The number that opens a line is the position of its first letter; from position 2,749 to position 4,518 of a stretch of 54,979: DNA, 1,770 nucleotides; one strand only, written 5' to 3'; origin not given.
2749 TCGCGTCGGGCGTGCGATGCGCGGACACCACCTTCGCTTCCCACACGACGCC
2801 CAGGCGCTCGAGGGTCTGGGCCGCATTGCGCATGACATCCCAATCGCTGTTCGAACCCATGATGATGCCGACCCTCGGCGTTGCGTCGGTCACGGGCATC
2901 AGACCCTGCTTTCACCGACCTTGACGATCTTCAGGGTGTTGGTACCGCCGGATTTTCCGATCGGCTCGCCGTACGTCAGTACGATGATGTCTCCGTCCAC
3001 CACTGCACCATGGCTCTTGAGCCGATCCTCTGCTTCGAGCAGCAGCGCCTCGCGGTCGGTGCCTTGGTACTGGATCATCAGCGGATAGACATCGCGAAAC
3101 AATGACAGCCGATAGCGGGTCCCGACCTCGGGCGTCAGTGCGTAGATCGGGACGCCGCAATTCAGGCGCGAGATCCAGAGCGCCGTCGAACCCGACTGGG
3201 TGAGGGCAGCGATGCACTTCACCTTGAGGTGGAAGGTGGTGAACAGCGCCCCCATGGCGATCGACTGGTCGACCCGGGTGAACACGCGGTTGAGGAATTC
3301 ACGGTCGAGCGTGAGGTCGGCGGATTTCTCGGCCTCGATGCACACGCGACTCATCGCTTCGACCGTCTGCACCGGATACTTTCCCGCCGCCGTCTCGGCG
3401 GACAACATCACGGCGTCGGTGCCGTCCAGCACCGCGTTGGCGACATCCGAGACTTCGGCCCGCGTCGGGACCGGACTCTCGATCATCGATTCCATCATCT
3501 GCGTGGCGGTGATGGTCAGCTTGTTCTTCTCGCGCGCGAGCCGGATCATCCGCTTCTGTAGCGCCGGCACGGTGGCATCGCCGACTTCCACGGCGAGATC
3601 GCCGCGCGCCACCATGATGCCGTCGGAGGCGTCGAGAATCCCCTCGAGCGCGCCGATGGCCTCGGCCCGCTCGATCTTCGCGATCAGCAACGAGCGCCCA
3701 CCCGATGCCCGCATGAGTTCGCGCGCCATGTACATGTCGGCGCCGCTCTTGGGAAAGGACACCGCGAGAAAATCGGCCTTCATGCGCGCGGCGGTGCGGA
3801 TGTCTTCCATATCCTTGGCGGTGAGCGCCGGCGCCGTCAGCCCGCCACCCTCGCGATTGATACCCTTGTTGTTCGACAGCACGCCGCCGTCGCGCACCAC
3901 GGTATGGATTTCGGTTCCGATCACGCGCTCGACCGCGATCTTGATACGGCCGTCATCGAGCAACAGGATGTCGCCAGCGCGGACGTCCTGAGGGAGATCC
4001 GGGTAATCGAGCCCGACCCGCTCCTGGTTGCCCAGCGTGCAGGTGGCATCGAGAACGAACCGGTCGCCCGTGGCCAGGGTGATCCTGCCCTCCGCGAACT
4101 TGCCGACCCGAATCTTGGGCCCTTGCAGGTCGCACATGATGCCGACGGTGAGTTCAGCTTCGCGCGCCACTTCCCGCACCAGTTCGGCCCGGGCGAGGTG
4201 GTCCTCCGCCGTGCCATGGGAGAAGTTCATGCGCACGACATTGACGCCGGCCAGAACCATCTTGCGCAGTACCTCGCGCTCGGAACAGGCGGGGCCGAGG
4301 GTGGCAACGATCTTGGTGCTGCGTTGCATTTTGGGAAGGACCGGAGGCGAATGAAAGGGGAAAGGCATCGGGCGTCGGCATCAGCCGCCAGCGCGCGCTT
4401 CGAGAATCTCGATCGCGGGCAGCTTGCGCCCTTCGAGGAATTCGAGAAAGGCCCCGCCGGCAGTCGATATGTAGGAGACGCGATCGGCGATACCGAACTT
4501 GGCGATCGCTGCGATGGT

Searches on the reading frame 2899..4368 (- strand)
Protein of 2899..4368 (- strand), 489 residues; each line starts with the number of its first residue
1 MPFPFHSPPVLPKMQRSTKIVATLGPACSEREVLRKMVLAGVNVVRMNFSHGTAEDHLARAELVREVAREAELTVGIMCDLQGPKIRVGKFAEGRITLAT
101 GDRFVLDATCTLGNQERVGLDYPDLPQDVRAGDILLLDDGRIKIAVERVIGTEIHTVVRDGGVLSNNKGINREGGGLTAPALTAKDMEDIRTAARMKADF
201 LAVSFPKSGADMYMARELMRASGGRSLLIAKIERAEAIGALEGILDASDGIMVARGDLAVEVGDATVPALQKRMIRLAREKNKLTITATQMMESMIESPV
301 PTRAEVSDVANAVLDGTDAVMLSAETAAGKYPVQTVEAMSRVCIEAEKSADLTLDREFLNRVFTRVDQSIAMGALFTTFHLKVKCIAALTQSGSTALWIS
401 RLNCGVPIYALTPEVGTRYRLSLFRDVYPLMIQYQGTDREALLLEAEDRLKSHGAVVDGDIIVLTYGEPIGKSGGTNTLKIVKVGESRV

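Call 107: search_protein_families(library=pfam, proteins=[window:2899-4368:-], max_evalue=0.00001)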
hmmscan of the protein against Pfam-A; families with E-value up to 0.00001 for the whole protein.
window:2899-4368:- (489 aa): 2 families
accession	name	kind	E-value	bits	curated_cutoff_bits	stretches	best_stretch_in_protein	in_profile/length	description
PF00224.27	PK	-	3.9e-111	371.7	30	1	16-336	2-328/328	Pyruvate kinase, barrel domain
PF02887.21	PK_C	-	6e-30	104.1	28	1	369-482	2-114/114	Pyruvate kinase, alpha/beta domain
